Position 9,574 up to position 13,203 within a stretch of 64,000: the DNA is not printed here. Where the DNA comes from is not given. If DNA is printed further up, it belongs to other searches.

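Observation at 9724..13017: PNPase with histone-H1-like Lys/Ala/Thr-rich N-terminal tail and ~400-aa Arg/Asp/Gly-rich intrinsically disordered C-terminal tail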

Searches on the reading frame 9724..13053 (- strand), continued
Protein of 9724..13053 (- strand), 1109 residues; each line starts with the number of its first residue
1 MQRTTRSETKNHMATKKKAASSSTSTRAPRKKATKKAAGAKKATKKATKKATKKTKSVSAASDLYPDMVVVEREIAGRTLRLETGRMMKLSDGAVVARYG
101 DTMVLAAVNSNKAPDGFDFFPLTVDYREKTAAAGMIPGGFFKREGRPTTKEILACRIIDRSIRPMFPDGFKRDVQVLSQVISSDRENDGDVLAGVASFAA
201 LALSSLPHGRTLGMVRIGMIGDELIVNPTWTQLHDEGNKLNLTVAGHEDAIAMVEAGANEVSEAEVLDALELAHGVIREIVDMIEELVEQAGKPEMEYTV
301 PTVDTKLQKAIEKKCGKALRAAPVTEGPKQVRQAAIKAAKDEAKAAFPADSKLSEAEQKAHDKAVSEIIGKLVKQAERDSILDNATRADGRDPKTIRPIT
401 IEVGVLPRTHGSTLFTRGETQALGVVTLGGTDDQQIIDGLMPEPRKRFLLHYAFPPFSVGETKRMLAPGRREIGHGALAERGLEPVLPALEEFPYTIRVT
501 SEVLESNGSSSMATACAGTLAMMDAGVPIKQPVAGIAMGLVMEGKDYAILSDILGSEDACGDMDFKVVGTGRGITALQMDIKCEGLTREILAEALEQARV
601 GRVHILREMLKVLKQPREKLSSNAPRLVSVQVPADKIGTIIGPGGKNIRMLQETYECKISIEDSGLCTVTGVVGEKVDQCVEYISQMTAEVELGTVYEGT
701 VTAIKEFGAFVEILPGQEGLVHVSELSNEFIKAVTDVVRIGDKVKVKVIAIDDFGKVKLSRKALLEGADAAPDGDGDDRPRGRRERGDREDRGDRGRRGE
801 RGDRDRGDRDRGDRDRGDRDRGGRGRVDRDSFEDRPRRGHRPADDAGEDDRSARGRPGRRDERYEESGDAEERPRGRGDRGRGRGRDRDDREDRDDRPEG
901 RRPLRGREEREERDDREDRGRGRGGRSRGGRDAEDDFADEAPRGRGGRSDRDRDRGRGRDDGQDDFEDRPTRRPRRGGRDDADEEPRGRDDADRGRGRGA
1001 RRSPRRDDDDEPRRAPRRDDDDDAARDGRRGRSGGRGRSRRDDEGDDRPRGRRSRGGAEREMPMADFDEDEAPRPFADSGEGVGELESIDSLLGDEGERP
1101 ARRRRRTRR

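Call 7: find_homologous_proteins(query=window:9724-13017:-, max_evalue=1e-10)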
Query window:9724-13017:- (1097 aa): 8000 proteins with E <= 1e-10 among 8000 candidates; the best 120 are listed.
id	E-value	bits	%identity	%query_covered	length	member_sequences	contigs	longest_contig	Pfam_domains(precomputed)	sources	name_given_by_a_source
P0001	0.0e+0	1402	78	70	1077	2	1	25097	PF00013.36,PF03725.21,PF00575.30,PF01138.28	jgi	-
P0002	0.0e+0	1397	-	-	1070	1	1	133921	PF00013.36,PF03725.21,PF00575.30,PF03726.20,PF01138.28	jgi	-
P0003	0.0e+0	1368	-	-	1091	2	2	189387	PF00013.36,PF03725.21,PF00575.30,PF01138.28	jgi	-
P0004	0.0e+0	1362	81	64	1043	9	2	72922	PF00013.36,PF03725.21,PF00575.30,PF01138.28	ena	-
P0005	0.0e+0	1336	79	64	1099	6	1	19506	PF00013.36,PF03725.21,PF00575.30,PF01138.28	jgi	-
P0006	0.0e+0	1327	82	64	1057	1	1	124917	PF00013.36,PF03725.21,PF00575.30,PF03726.20,PF01138.28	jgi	jgi:polyribonucleotide nucleotidyltransferase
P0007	0.0e+0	1312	84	65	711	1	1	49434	PF00013.36,PF03725.21,PF00575.30,PF03726.20,PF01138.28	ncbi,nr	ncbi:MAG: polyribonucleotide nucleotidyltransferase, partial [Planctomycetes bacterium]|nr:polyribon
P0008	0.0e+0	1308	80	65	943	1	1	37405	PF00013.36,PF03725.21,PF00575.30,PF03726.20,PF01138.28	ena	-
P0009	0.0e+0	1306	77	68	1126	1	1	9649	PF00013.36,PF03725.21,PF00575.30,PF03726.20,PF01138.28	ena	-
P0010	0.0e+0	1300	80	65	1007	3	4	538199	PF00013.36,PF03725.21,PF00575.30,PF01138.28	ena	-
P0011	0.0e+0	1299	81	64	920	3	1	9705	PF00013.36,PF03725.21,PF00575.30,PF03726.20,PF01138.28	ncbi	-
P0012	0.0e+0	1287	64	94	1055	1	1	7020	PF00013.36,PF03725.21,PF00575.30,PF01138.28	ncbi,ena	-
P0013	0.0e+0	1285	63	94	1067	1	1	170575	PF00013.36,PF03725.21,PF00575.30,PF01138.28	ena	-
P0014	0.0e+0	1282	80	64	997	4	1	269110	PF00013.36,PF03725.21,PF00575.30,PF01138.28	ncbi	-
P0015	0.0e+0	1272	80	64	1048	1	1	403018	PF00013.36,PF03725.21,PF00575.30,PF03726.20,PF01138.28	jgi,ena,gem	-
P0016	0.0e+0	1272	75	69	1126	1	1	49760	PF00013.36,PF03725.21,PF00575.30,PF03726.20,PF01138.28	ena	-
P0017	0.0e+0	1266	76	65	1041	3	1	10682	PF00013.36,PF03725.21,PF00575.30,PF01138.28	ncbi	-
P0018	0.0e+0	1257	68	78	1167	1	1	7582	PF00013.36,PF03725.21,PF00575.30,PF01138.28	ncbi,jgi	ncbi:MAG: polyribonucleotide nucleotidyltransferase [Planctomycetota bacterium]|jgi:polyribonucleoti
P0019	0.0e+0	1240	79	64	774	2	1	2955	PF00013.36,PF03725.21,PF00575.30,PF01138.28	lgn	-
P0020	0.0e+0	1240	80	64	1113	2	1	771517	PF00013.36,PF03725.21,PF00575.30,PF01138.28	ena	-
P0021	0.0e+0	1236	65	77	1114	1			PF00013.36,PF03725.21,PF00575.30,PF01138.28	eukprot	eukprot:jgi/Undpi1/11716/HiC_scaffold_37.g14011.m1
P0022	0.0e+0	1229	63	99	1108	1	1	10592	PF00013.36,PF03725.21,PF00575.30,PF03726.20,PF01138.28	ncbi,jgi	jgi:polyribonucleotide nucleotidyltransferase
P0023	0.0e+0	1227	74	63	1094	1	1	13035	PF00013.36,PF03725.21,PF00575.30,PF01138.28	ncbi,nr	ncbi:MAG: polyribonucleotide nucleotidyltransferase [Planctomycetota bacterium]|nr:polyribonucleotid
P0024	0.0e+0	1207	77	64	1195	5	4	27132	PF00013.36,PF03725.21,PF00575.30,PF01138.28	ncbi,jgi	ncbi:MAG: polyribonucleotide nucleotidyltransferase [Planctomycetota bacterium]|jgi:polyribonucleoti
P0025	0.0e+0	1204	63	91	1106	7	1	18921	PF00013.36,PF03725.21,PF00575.30,PF01138.28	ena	-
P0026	0.0e+0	1195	63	87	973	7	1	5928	PF00013.36,PF03725.21,PF00575.30,PF03726.20,PF01138.28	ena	-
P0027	0.0e+0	1189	61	94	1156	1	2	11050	PF00013.36,PF03725.21,PF00575.30,PF03726.20,PF01138.28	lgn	-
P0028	0.0e+0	1188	58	99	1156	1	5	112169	PF00013.36,PF03725.21,PF00575.30,PF03726.20,PF01138.28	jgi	jgi:polyribonucleotide nucleotidyltransferase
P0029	0.0e+0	1178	60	99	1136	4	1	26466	PF00013.36,PF03725.21,PF00575.30,PF01138.28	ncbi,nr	ncbi:MAG: polyribonucleotide nucleotidyltransferase [Planctomycetes bacterium]|nr:polyribonucleotide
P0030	0.0e+0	1172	63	83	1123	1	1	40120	PF00013.36,PF03725.21,PF00575.30,PF01138.28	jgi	jgi:polyribonucleotide nucleotidyltransferase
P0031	0.0e+0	1168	70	66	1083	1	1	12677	PF00013.36,PF03725.21,PF00575.30,PF01138.28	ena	-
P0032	0.0e+0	1161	57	96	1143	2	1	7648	PF00013.36,PF03725.21,PF00575.30,PF01138.28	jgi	jgi:polyribonucleotide nucleotidyltransferase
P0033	0.0e+0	1160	75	65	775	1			PF00013.36,PF03725.21,PF00575.30,PF03726.20,PF01138.28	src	-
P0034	0.0e+0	1145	60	83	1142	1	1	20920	PF00013.36,PF03725.21,PF00575.30,PF01138.28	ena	-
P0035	0.0e+0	1119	62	68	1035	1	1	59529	PF00013.36,PF03725.21,PF00575.30,PF01138.28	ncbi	-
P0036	0.0e+0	1114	65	69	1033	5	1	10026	PF00013.36,PF03725.21,PF00575.30,PF01138.28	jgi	jgi:polyribonucleotide nucleotidyltransferase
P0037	0.0e+0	1096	63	69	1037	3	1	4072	PF00013.36,PF03725.21,PF00575.30,PF03726.20,PF01138.28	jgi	jgi:polyribonucleotide nucleotidyltransferase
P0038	0.0e+0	1096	63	68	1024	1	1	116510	PF00013.36,PF03725.21,PF00575.30,PF03726.20,PF01138.28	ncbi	ncbi:MAG: polyribonucleotide nucleotidyltransferase [Planctomycetota bacterium]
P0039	0.0e+0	1094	72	64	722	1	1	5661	PF00013.36,PF03725.21,PF00575.30,PF01138.28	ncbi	ncbi:MAG: polyribonucleotide nucleotidyltransferase, partial [Planctomycetota bacterium]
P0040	0.0e+0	1076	61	82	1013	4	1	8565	PF00013.36,PF03725.21,PF00575.30,PF01138.28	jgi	jgi:polyribonucleotide nucleotidyltransferase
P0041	0.0e+0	1064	63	69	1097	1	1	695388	PF00013.36,PF03725.21,PF00575.30,PF01138.28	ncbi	-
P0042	0.0e+0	1062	-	-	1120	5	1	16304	PF00013.36,PF03725.21,PF00575.30,PF01138.28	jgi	jgi:polyribonucleotide nucleotidyltransferase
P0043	0.0e+0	1062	77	58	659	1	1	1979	PF00013.36,PF03725.21,PF00575.30,PF01138.28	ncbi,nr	ncbi:MAG: polyribonucleotide nucleotidyltransferase, partial [Planctomycetes bacterium]|nr:polyribon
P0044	0.0e+0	1051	62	68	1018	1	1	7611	PF00013.36,PF03725.21,PF00575.30,PF01138.28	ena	-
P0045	0.0e+0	1039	66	63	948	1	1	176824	PF00013.36,PF03725.21,PF00575.30,PF01138.28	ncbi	-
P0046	0.0e+0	1026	60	74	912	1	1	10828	PF00013.36,PF03725.21,PF00575.30,PF01138.28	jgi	jgi:polyribonucleotide nucleotidyltransferase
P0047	0.0e+0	1020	63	69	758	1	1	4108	PF00013.36,PF03725.21,PF00575.30,PF03726.20,PF01138.28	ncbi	-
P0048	1.4e-298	1012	63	66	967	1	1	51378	PF00013.36,PF03725.21,PF00575.30,PF01138.28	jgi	jgi:polyribonucleotide nucleotidyltransferase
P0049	5.0e-297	1007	64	68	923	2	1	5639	PF00013.36,PF03725.21,PF00575.30,PF01138.28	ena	-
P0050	1.9e-296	1005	54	91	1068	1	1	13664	PF00013.36,PF03725.21,PF00575.30,PF01138.28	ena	-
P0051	1.4e-295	1002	66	64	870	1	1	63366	PF00013.36,PF03725.21,PF00575.30,PF01138.28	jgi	-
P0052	7.7e-295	999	61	71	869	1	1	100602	PF00013.36,PF03725.21,PF00575.30,PF01138.28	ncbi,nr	ncbi:MAG: polyribonucleotide nucleotidyltransferase [Planctomycetes bacterium]|nr:polyribonucleotide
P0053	8.1e-295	999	64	68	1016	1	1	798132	PF00013.36,PF03725.21,PF00575.30,PF01138.28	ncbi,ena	-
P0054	4.3e-293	993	61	70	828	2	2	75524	PF00013.36,PF03725.21,PF00575.30,PF01138.28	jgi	jgi:polyribonucleotide nucleotidyltransferase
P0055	4.6e-293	993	55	91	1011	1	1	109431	PF00013.36,PF03725.21,PF00575.30,PF01138.28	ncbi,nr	ncbi:MAG: polyribonucleotide nucleotidyltransferase [Planctomycetes bacterium]|nr:polyribonucleotide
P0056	2.3e-287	975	60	71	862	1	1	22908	PF00013.36,PF03725.21,PF00575.30,PF01138.28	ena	-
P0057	7.9e-285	966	62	66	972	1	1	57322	PF00013.36,PF03725.21,PF00575.30,PF03726.20,PF01138.28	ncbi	-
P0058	1.2e-281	956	56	76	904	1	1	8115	PF00013.36,PF03725.21,PF00575.30,PF01138.28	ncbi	-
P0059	1.3e-279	949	57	77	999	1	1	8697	PF00013.36,PF03725.21,PF00575.30,PF01138.28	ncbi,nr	ncbi:MAG: polyribonucleotide nucleotidyltransferase, partial [Planctomycetota bacterium]|nr:polyribo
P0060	3.0e-279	948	74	55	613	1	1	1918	PF00013.36,PF03725.21,PF00575.30,PF01138.28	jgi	jgi:polyribonucleotide nucleotidyltransferase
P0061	3.7e-263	894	72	52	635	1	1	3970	PF03725.21,PF03726.20,PF01138.28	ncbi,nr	ncbi:MAG TPA: polyribonucleotide nucleotidyltransferase, partial [Planctomycetota bacterium]|nr:poly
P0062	5.2e-261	887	50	87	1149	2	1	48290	PF00013.36,PF03725.21,PF00575.30,PF01138.28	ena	-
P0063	1.2e-259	883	60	63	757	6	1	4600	PF00013.36,PF03725.21,PF00575.30,PF03726.20,PF01138.28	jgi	-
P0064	8.1e-258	877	60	63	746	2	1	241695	PF00013.36,PF03725.21,PF00575.30,PF03726.20,PF01138.28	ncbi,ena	-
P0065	3.7e-255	868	52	78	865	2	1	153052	PF00013.36,PF03725.21,PF00575.30,PF03726.20,PF01138.28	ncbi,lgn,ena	-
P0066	3.7e-255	868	68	55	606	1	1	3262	PF03725.21,PF01138.28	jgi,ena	jgi:polyribonucleotide nucleotidyltransferase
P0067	6.9e-255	867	59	63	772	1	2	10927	PF00013.36,PF03725.21,PF00575.30,PF03726.20,PF01138.28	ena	-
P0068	3.2e-253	861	58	66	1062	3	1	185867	PF00013.36,PF03725.21,PF00575.30,PF01138.28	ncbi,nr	ncbi:MAG: polyribonucleotide nucleotidyltransferase [Planctomycetes bacterium]|nr:polyribonucleotide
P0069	3.0e-242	825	52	74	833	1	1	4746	PF00013.36,PF03725.21,PF00575.30,PF03726.20,PF01138.28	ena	-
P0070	4.8e-241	821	57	62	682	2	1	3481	PF00013.36,PF03725.21,PF00575.30,PF03726.20,PF01138.28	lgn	-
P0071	3.1e-240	818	57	63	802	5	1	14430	PF00013.36,PF03725.21,PF00575.30,PF03726.20,PF01138.28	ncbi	-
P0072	1.4e-239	816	55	66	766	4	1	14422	PF00013.36,PF03725.21,PF00575.30,PF03726.20,PF01138.28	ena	-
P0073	3.4e-239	815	58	63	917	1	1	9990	PF00013.36,PF03725.21,PF00575.30,PF01138.28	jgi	-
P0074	2.0e-238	813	56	64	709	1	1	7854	PF00013.36,PF03725.21,PF00575.30,PF03726.20,PF01138.28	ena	-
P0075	3.8e-237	808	55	64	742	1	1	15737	PF00013.36,PF03725.21,PF00575.30,PF03726.20,PF01138.28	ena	-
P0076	8.2e-237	807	52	70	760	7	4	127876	PF00013.36,PF03725.21,PF00575.30,PF03726.20,PF01138.28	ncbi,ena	-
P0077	1.3e-236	806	55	65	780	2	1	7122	PF00013.36,PF03725.21,PF00575.30,PF03726.20,PF01138.28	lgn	-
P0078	1.3e-236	806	56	64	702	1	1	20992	PF00013.36,PF03725.21,PF00575.30,PF03726.20,PF01138.28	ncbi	-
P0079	1.7e-236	806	57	63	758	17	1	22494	PF00013.36,PF03725.21,PF00575.30,PF03726.20,PF01138.28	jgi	jgi:polyribonucleotide nucleotidyltransferase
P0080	5.3e-236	804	53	64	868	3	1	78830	PF00013.36,PF03725.21,PF00575.30,PF03726.20,PF01138.28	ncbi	ncbi:MAG: polyribonucleotide nucleotidyltransferase [Planctomycetota bacterium]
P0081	1.9e-235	803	56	63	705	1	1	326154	PF00013.36,PF03725.21,PF00575.30,PF03726.20,PF01138.28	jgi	jgi:polyribonucleotide nucleotidyltransferase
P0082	2.0e-235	803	-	-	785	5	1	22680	PF00013.36,PF03725.21,PF00575.30,PF03726.20,PF01138.28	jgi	-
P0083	2.3e-235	802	54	67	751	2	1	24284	PF00013.36,PF03725.21,PF00575.30,PF03726.20,PF01138.28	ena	-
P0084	2.9e-235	802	54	64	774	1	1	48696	PF00013.36,PF03725.21,PF00575.30,PF03726.20,PF01138.28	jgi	-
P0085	3.8e-235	802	57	64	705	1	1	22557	PF00013.36,PF03725.21,PF00575.30,PF01138.28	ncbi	-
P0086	7.3e-235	801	54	65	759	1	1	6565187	PF00013.36,PF03725.21,PF00575.30,PF03726.20,PF01138.28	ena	-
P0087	4.4e-233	795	56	64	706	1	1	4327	PF00013.36,PF03725.21,PF00575.30,PF01138.28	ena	-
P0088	5.2e-233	795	54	63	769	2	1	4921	PF07650.24,PF00013.36,PF03725.21,PF00575.30,PF13083.14,PF03726.20,PF01138.28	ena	-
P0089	5.7e-233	794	53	63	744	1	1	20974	PF00013.36,PF03725.21,PF00575.30,PF03726.20,PF01138.28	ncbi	ncbi:MAG: polyribonucleotide nucleotidyltransferase, partial [Planctomycetota bacterium]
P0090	7.8e-233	794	54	64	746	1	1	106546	PF00013.36,PF03725.21,PF00575.30,PF03726.20,PF01138.28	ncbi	-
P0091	1.3e-232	793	55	64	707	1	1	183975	PF00013.36,PF03725.21,PF00575.30,PF03726.20,PF01138.28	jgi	jgi:polyribonucleotide nucleotidyltransferase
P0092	1.8e-232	793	55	63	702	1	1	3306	PF00013.36,PF03725.21,PF00575.30,PF03726.20,PF01138.28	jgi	-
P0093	4.8e-232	791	54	63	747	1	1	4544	PF00013.36,PF03725.21,PF00575.30,PF03726.20,PF01138.28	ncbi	ncbi:MAG: polyribonucleotide nucleotidyltransferase [Planctomycetota bacterium]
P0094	2.5e-231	789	56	64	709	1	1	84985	PF00013.36,PF03725.21,PF00575.30,PF03726.20,PF01138.28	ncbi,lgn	-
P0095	3.5e-231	789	54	63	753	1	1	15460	PF00013.36,PF03725.21,PF00575.30,PF03726.20,PF01138.28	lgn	-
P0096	8.0e-231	787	54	65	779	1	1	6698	PF00013.36,PF03725.21,PF00575.30,PF03726.20,PF01138.28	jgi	jgi:polyribonucleotide nucleotidyltransferase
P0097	8.5e-231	787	54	64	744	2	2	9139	PF00013.36,PF03725.21,PF00575.30,PF03726.20,PF01138.28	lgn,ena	-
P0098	9.0e-231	787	55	63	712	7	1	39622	PF00013.36,PF03725.21,PF00575.30,PF03726.20,PF01138.28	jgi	-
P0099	9.2e-231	787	53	64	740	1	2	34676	PF00013.36,PF03725.21,PF00575.30,PF03726.20,PF01138.28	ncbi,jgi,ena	-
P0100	1.1e-230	787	54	63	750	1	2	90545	PF00013.36,PF03725.21,PF00575.30,PF03726.20,PF01138.28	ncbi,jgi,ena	jgi:polyribonucleotide nucleotidyltransferase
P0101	1.6e-230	786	55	64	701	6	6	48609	PF00013.36,PF03725.21,PF00575.30,PF03726.20,PF01138.28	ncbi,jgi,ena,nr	ncbi:MAG: polyribonucleotide nucleotidyltransferase [Planctomycetota bacterium]|jgi:polyribonucleoti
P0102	2.0e-230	786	55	64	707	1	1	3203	PF00013.36,PF03725.21,PF00575.30,PF03726.20,PF01138.28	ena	-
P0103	2.8e-230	786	55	64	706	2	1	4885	PF00013.36,PF03725.21,PF00575.30,PF01138.28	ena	-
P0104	3.2e-230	785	56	64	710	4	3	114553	PF00013.36,PF03725.21,PF00575.30,PF01138.28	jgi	jgi:polyribonucleotide nucleotidyltransferase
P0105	3.6e-230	785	53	64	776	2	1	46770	PF00013.36,PF03725.21,PF00575.30,PF03726.20,PF01138.28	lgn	-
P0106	3.6e-230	785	54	63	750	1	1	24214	PF00013.36,PF03725.21,PF00575.30,PF03726.20,PF01138.28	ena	-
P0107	3.7e-230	785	55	63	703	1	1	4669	PF00013.36,PF03725.21,PF00575.30,PF03726.20,PF01138.28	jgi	-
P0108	4.0e-230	785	55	63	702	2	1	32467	PF00013.36,PF03725.21,PF00575.30,PF03726.20,PF01138.28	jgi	-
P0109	7.4e-230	784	55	65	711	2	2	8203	PF00013.36,PF03725.21,PF00575.30,PF03726.20,PF01138.28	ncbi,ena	-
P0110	9.1e-230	784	56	64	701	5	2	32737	PF00013.36,PF03725.21,PF00575.30,PF03726.20,PF01138.28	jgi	jgi:polyribonucleotide nucleotidyltransferase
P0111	1.5e-229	783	53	63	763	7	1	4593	PF00013.36,PF03725.21,PF00575.30,PF03726.20,PF01138.28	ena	-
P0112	3.2e-229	782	53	64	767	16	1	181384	PF07650.24,PF00013.36,PF03725.21,PF00575.30,PF03726.20,PF01138.28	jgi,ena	-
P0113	3.2e-229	782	53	64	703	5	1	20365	PF00013.36,PF03725.21,PF00575.30,PF03726.20,PF01138.28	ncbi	-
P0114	3.3e-229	782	56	64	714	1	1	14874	PF00013.36,PF03725.21,PF00575.30,PF03726.20,PF01138.28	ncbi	-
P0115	4.0e-229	782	54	64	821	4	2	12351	PF00013.36,PF03725.21,PF00575.30,PF03726.20,PF01138.28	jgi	jgi:polyribonucleotide nucleotidyltransferase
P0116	4.1e-229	782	55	64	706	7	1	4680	PF00013.36,PF03725.21,PF00575.30,PF03726.20,PF01138.28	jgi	jgi:polyribonucleotide nucleotidyltransferase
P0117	6.4e-229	781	54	64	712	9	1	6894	PF00013.36,PF03725.21,PF00575.30,PF03726.20,PF01138.28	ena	-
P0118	9.3e-229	780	55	64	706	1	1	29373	PF00013.36,PF03725.21,PF00575.30,PF03726.20,PF01138.28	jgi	jgi:polyribonucleotide nucleotidyltransferase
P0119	1.3e-228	780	55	63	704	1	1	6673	PF00013.36,PF03725.21,PF00575.30,PF01138.28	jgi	jgi:polyribonucleotide nucleotidyltransferase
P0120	1.3e-228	780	55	64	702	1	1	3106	PF00013.36,PF03725.21,PF00575.30,PF03726.20,PF01138.28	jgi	jgi:polyribonucleotide nucleotidyltransferase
